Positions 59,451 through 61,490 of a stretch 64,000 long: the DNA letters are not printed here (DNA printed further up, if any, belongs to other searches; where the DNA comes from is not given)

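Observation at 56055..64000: Divergent locus: an SSS-kdgK-eda operon facing an operon of unknown secreted proteins; candidate undescribed polysaccharide or uronate module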

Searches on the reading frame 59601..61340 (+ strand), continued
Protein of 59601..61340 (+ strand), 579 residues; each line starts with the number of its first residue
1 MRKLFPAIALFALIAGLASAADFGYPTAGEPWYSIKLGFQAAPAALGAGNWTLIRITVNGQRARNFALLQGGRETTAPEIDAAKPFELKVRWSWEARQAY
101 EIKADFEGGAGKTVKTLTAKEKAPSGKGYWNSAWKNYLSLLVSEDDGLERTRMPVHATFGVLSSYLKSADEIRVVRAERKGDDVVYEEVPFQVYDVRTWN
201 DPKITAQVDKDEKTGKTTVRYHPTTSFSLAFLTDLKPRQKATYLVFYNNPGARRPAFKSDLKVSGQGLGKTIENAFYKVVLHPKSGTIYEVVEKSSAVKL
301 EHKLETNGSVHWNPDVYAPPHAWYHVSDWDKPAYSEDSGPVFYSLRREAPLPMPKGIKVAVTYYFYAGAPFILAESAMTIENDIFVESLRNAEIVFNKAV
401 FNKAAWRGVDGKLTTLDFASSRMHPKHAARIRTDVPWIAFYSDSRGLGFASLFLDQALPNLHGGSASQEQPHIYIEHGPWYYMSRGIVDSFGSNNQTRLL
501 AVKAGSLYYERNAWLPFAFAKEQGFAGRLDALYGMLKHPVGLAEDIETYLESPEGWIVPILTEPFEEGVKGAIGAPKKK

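Call 27: fold_search(model_id=the predicted structure, library=pdb)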
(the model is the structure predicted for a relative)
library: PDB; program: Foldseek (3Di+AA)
matches with E <= 10: 1099; with E <= 0.001: 100
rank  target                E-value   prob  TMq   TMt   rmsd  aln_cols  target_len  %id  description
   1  3lvt                  3.3e-11  1.00  0.44  0.31   7.2       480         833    9  The Crystal Structure of a Protein in the Glycosyl Hydrolase Family 38 from Enterococcus faecalis to 2.55A (released 2010-03-16)
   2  5kbp_B                2.1e-10  1.00  0.43  0.30   7.2       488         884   10  The crystal structure of an alpha-mannosidase from Enterococcus faecalis V583 (released 2016-07-13)
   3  5kbp_A                5.2e-10  1.00  0.43  0.30   7.2       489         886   10  The crystal structure of an alpha-mannosidase from Enterococcus faecalis V583 (released 2016-07-13)
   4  5xqo_A                1.8e-09  1.00  0.37  0.26  10.9       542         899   10  Crystal structure of a PL 26 exo-rhamnogalacturonan lyase from Penicillium chrysogenum complexed with tetrameric subst (released 2018-03-21)
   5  5xqg_E                2.7e-09  1.00  0.40  0.27   9.2       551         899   10  Crystal structure of a PL 26 exo-rhamnogalacturonan lyase from Penicillium chrysogenum complexed with unsaturated gala (released 2018-03-21)
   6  5xq3_A                3.8e-09  1.00  0.36  0.25  11.2       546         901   10  Crystal structure of a PL 26 exo-rhamnogalacturonan lyase from Penicillium chrysogenum (released 2018-03-21)
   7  5xqj_E                4.8e-09  1.00  0.40  0.27   8.9       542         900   10  Crystal structure of a PL 26 exo-rhamnogalacturonan lyase from Penicillium chrysogenum complexed with unsaturated gala (released 2018-04-04)
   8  5xqg_C                4.8e-09  1.00  0.35  0.25  11.6       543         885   10  Crystal structure of a PL 26 exo-rhamnogalacturonan lyase from Penicillium chrysogenum complexed with unsaturated gala (released 2018-03-21)
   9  2wyi_B                5.6e-09  1.00  0.44  0.30   7.0       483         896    9  Structure of the Streptococcus pyogenes family GH38 alpha-mannosidase complexed with swainsonine (released 2010-02-16)
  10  5xqg_G                6.8e-09  1.00  0.37  0.26  10.8       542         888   10  Crystal structure of a PL 26 exo-rhamnogalacturonan lyase from Penicillium chrysogenum complexed with unsaturated gala (released 2018-03-21)
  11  5xqg_H                7.8e-09  1.00  0.39  0.27   9.8       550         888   10  Crystal structure of a PL 26 exo-rhamnogalacturonan lyase from Penicillium chrysogenum complexed with unsaturated gala (released 2018-03-21)
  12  5xqg_F                9.0e-09  1.00  0.40  0.27   9.6       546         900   10  Crystal structure of a PL 26 exo-rhamnogalacturonan lyase from Penicillium chrysogenum complexed with unsaturated gala (released 2018-03-21)
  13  5xqj_G                1.7e-08  1.00  0.40  0.28   8.8       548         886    9  Crystal structure of a PL 26 exo-rhamnogalacturonan lyase from Penicillium chrysogenum complexed with unsaturated gala (released 2018-04-04)
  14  5xq3_B                1.7e-08  1.00  0.35  0.25  11.5       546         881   10  Crystal structure of a PL 26 exo-rhamnogalacturonan lyase from Penicillium chrysogenum (released 2018-03-21)
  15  5xqg_A                2.2e-08  1.00  0.37  0.26  11.6       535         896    9  Crystal structure of a PL 26 exo-rhamnogalacturonan lyase from Penicillium chrysogenum complexed with unsaturated gala (released 2018-03-21)
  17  2wyi_A                1.1e-07  1.00  0.43  0.29   7.1       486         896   10  Structure of the Streptococcus pyogenes family GH38 alpha-mannosidase complexed with swainsonine (released 2010-02-16)
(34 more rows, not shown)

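Call 28: search_protein_families(library=pfam, proteins=[P0242, P0245, P0246, P0247, P0254, P0244, P0258, P0277, P0364, P0367], max_evalue=0.01)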
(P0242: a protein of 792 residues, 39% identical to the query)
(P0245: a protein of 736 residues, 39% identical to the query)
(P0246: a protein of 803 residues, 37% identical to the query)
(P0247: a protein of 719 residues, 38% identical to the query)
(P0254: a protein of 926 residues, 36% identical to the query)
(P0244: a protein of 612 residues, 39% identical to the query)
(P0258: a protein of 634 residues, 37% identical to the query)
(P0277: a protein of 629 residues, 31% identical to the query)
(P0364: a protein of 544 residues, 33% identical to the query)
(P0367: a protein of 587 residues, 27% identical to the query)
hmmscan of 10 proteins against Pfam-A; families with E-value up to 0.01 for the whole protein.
P0242 (792 aa): 0 families

P0245 (736 aa): 0 families

P0246 (803 aa): 0 families

P0247 (719 aa): 0 families

P0254 (926 aa): 1 family
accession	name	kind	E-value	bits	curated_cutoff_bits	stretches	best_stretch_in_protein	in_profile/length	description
PF01408.29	GFO_IDH_MocA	-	0.00047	21.3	24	1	74-185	11-117/120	Oxidoreductase family, NAD-binding Rossmann fold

P0244 (612 aa): 0 families

P0258 (634 aa): 0 families

P0277 (629 aa): 0 families

P0364 (544 aa): 1 family
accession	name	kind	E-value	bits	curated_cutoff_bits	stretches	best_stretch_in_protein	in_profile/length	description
PF01883.24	FeS_assembly_P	-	7.9e-09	36.1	23.5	1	435-517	2-73/73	Iron-sulfur cluster assembly protein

P0367 (587 aa): 1 family
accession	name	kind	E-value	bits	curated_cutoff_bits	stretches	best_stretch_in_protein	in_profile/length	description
PF01883.24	FeS_assembly_P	-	1.1e-06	29.3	23.5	1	502-558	17-73/73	Iron-sulfur cluster assembly protein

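Call 29: find_related_loci(query=A1, collection=genome_contigs, flank=10000)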
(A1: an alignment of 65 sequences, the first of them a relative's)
Query A1 (579 aa) in genome_contigs; peptide patterns used: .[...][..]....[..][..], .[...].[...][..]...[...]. (x = any residue, [..] = any of these).
140 stretches matched a pattern; 137 encode a relative of the query (tblastn E <= 1e-3); the best 80 are kept; 79 distinct loci.
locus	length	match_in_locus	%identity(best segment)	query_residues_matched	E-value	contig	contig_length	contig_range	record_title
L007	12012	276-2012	87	1-579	0e+0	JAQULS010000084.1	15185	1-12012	MAG: Acidobacteriota bacterium isolate STD1_136 NODE_9631_length_15185_cov_4.250631_Sandtown_D1, whole genome shotgun se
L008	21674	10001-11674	85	22-579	0e+0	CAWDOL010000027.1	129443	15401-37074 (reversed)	MAG: Candidatus Aminicenantes bacterium isolate MFD04716.bin.2.239 genome assembly, contig: contig_76261, whole genome s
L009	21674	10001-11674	80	22-579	0e+0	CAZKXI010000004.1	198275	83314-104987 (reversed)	MAG TPA_asm: uncultured Eubacteriales bacterium isolate binchicken_co66_49 genome assembly, contig: NODE_86_length_19827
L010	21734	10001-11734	76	1-579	0e+0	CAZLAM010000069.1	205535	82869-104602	MAG TPA_asm: uncultured Eubacteriales bacterium isolate binchicken_co255_92 genome assembly, contig: k141_3937964, whole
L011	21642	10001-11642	84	1-569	0e+0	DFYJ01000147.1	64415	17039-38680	MAG TPA_asm: Candidatus Aminicenantes bacterium UBA4085 UBA4085_contig_21110, whole genome shotgun sequence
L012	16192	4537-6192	72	22-574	0e+0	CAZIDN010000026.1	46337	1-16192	MAG TPA_asm: uncultured Eubacteriales bacterium isolate binchicken_co376_288 genome assembly, contig: NODE_585_length_46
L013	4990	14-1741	69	10-576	0e+0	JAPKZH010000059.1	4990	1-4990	MAG: Candidatus Aminicenantes bacterium isolate LacPavin_0920_SED5_MAG_55_12 LacPavin_0920_SED5_scaffold_402311, whole g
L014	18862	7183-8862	70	20-579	0e+0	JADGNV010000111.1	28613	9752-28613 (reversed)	MAG: Candidatus Aminicenantes bacterium isolate Chersky_507 k127_13908590, whole genome shotgun sequence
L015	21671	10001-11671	74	22-579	0e+0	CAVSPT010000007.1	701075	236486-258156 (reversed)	MAG: Candidatus Aminicenantes bacterium isolate MFD01476.bin.1.151 genome assembly, contig: contig_54909, whole genome s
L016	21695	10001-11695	69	8-573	0e+0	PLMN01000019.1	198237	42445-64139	MAG: Candidatus Aminicenantes bacterium isolate fen_413 73.20120800_E2X.58_contig_1593, whole genome shotgun sequence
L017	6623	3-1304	78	142-575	0e+0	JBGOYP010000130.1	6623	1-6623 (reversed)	MAG: Candidatus Aminicenantia bacterium isolate OBJ_0618_130150_40 k141_2236375_length_6623_cov_11.4546, whole genome sh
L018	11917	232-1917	59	23-579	0e+0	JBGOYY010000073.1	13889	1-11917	MAG: Candidatus Aminicenantia bacterium isolate OBJ_0618_130150_31 k141_636729_length_13889_cov_55.6205, whole genome sh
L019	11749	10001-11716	55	2-574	0e+0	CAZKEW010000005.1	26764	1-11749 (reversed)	MAG TPA_asm: uncultured Eubacteriales bacterium isolate binchicken_co266_180 genome assembly, contig: NODE_3009_length_2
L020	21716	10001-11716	55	1-575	0e+0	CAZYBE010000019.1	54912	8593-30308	MAG TPA_asm: uncultured Eubacteriales bacterium isolate binchicken_co376_124 genome assembly, contig: NODE_427_length_54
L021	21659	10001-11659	59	20-573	0e+0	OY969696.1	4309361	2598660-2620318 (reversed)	MAG: Candidatus Aminicenantes bacterium isolate MFD04408.bin.1.14 genome assembly, chromosome: 1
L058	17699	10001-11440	31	23-523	2e-75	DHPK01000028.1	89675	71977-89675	MAG TPA_asm: Leptolinea sp. UBA5366 UBA5366_contig_5516, whole genome shotgun sequence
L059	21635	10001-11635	33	19-547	2e-75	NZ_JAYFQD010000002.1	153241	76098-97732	MAG: Proteiniphilum sp. isolate CA_158 c_CA_000000061165, whole genome shotgun sequence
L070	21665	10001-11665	31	5-542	1e-67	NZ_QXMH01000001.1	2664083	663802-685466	Chitinophaga alhagiae strain T22 Scaffold1, whole genome shotgun sequence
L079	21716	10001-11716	29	2-547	5e-66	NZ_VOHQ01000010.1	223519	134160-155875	Agriterribacter humi strain YJ03 10, whole genome shotgun sequence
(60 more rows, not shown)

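Call 35: search_protein_families(library=pfam, proteins=[L070:3-1739:+, L070:1766-3379:+, L070:3469-4758:+, L070:4808-7207:+, L070:7226-9907:+, L070:11823-13331:+, L070:13348-14526:+, L059:5218-7131:+, L059:7142-9895:+, L059:3951-5111:+], max_evalue=0.001)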
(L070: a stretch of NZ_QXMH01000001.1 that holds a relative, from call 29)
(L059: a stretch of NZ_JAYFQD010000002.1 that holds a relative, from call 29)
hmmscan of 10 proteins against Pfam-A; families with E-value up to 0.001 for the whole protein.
L070:3-1739:+ (579 aa): 1 family
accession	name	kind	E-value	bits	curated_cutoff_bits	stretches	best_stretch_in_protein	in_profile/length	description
PF00593.30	TonB_dep_Rec_b-barrel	-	1.4e-15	58.5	27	1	5-527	85-436/436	TonB dependent receptor-like, beta-barrel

L070:1766-3379:+ (538 aa): 2 families
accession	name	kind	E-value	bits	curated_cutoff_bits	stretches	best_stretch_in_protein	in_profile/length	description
PF07980.17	SusD_RagB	-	2.6e-30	106.5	23.1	1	358-535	136-297/297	SusD family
PF14322.12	SusD-like_3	-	7.9e-22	78.9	27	1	38-227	18-191/191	Starch-binding associating with outer membrane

L070:3469-4758:+ (430 aa): 1 family
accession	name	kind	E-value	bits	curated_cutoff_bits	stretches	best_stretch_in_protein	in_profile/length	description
PF16657.11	Malt_amylase_C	-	0.00079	19.9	27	0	342-408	11-73/75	Maltogenic Amylase, C-terminal domain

L070:4808-7207:+ (800 aa): 3 families
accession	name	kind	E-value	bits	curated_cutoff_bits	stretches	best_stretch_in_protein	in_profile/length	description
PF16126.11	DUF4838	-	5.9e-70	236.4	26.6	1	199-500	2-325/325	Domain of unknown function (DUF4838)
PF02838.20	Glyco_hydro_20b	-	4.9e-05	24.5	26.1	1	104-187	23-102/124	Glycosyl hydrolase family 20, domain 2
PF00754.31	F5_F8_type_C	-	7e-05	23.4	28.2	1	674-776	20-114/127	F5/8 type C domain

L070:7226-9907:+ (894 aa): 0 families

L070:11823-13331:+ (503 aa): 3 families
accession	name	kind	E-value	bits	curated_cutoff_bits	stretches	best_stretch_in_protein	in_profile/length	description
PF00884.28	Sulfatase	-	2.5e-49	168.7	25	1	38-369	1-301/301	Sulfatase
PF16347.10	SGSH_C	-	1.9e-40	139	29.3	1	317-464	1-150/154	N-sulphoglucosamine sulphohydrolase, C-terminal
PF01663.27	Phosphodiest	-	4.9e-09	36.7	23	1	69-313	18-220/342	Type I phosphodiesterase / nucleotide pyrophosphatase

L070:13348-14526:+ (393 aa): 0 families

L059:5218-7131:+ (638 aa): 1 family
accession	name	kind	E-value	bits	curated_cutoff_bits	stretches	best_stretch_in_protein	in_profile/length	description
PF16126.11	DUF4838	-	1.7e-109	366.3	26.6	1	170-505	1-325/325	Domain of unknown function (DUF4838)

L059:7142-9895:+ (918 aa): 0 families

L059:3951-5111:+ (387 aa): 3 families
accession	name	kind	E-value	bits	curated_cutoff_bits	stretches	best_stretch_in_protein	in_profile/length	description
PF16389.11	DUF4998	-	1.4e-40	139.5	29.1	1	27-220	1-198/199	Domain of unknown function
PF00754.31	F5_F8_type_C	-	9.5e-12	45.6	28.2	1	242-354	4-114/127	F5/8 type C domain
PF22633.2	F5_F8_type_C_2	-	7.4e-08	33.3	27.8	1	256-350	3-91/91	NedA-like, galactose-binding domain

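Call 36: search_solved_structures(query=A1, max_evalue=10)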
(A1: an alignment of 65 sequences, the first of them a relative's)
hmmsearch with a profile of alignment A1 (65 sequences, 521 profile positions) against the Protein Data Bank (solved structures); distinct sequences matched with E-value up to 10: 0.

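Call 37: search_solved_structures(query=L070:7226-9907:+, max_evalue=1)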
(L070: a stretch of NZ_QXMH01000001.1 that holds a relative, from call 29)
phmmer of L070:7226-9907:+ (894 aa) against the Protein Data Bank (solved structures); distinct sequences matched with E-value up to 1: 2.
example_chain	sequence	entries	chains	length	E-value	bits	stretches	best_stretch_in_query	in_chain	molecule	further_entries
1han_A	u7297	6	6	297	0.83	10.7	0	98-140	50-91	2,3-DIHYDROXYBIPHENYL 1,2-DIOXYGENASE | BIPHENYL-2,3-DIOL 1,2-DIOXYGENASE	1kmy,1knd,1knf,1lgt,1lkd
8q6t_I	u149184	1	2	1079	0.93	10.5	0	535-619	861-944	Titin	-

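Call 40: search_protein_families(library=pfam, alignment_id=A2, max_evalue=5)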
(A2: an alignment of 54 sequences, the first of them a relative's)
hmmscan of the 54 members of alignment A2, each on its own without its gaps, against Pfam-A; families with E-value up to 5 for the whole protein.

A. member 1, P0001 (579 aa): 0 families

B. families by the number of members that match (of 54 scanned): 16 families
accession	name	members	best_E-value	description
PF07748.19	Glyco_hydro_38C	3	0.0048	Glycosyl hydrolases family 38 C-terminal domain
PF21260.3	Laman-like_dom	2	2.9e-05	Lysosomal alpha-mannosidase-like, central domain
PF16167.10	DUF4871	1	0.024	Domain of unknown function (DUF4871)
PF08327.17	AHSA1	1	0.025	Activator of Hsp90 ATPase homolog 1-like protein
PF17198.9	AveC_like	1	0.034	Spirocyclase AveC-like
PF15043.11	CNRIP1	1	0.042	CB1 cannabinoid receptor-interacting protein 1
PF25339.1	C2_C2CD3_N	1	0.043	N-terminal C2 domain of C2CD3 protein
PF25784.1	BigA_N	1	0.046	BigA and YdbA N-terminal beta barrel domain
PF24171.1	Fn3-III_PB4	1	0.053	Straight fiber protein PB4 third Fn3-like domain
PF08896.16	DUF1842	1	0.071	Domain of unknown function (DUF1842)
PF12249.13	AftA_C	1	0.074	Arabinofuranosyltransferase A C terminal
PF03472.21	Autoind_bind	1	0.14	Autoinducer binding domain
PF24542.1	Ig_TPPC8_C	1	0.15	TPPC8 C-terminal Ig-like domain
PF10794.15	DUF2606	1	0.16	Protein of unknown function (DUF2606)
PF02814.20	UreE_N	1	0.22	UreE urease accessory protein, N-terminal domain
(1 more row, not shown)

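Call 47: find_encoding_contigs(protein=P0084, flank=10000, max_places=1)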
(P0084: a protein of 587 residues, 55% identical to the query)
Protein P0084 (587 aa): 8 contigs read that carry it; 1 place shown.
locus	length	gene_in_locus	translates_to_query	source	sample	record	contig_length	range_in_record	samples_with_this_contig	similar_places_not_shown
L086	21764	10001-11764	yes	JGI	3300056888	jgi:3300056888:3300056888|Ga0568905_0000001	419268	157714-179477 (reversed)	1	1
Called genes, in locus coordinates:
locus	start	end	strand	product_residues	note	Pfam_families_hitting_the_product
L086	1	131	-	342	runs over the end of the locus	PF00294:PfkB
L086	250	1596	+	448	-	-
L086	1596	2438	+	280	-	PF13847:Methyltransf_31, PF13649:Methyltransf_25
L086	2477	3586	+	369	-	PF00724:Oxidored_FMN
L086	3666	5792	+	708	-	PF02897:Peptidase_S9_N, PF00326:Peptidase_S9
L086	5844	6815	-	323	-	PF02423:OCD_Mu_crystall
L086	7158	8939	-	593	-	PF00474:SSF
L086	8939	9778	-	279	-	PF04199:Cyclase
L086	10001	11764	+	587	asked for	-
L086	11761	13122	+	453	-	PF00557:Peptidase_M24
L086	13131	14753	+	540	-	-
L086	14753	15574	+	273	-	PF02585:PIG-L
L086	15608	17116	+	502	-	PF00370:FGGY_N, PF02782:FGGY_C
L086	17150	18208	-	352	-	PF01208:URO-D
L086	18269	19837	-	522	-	PF03951:Gln-synt_N, PF00120:Gln-synt_C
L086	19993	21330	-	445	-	PF07075:NamZ_N, PF20732:NamZ_C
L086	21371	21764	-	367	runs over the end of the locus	PF16401:DUF5009 (weak)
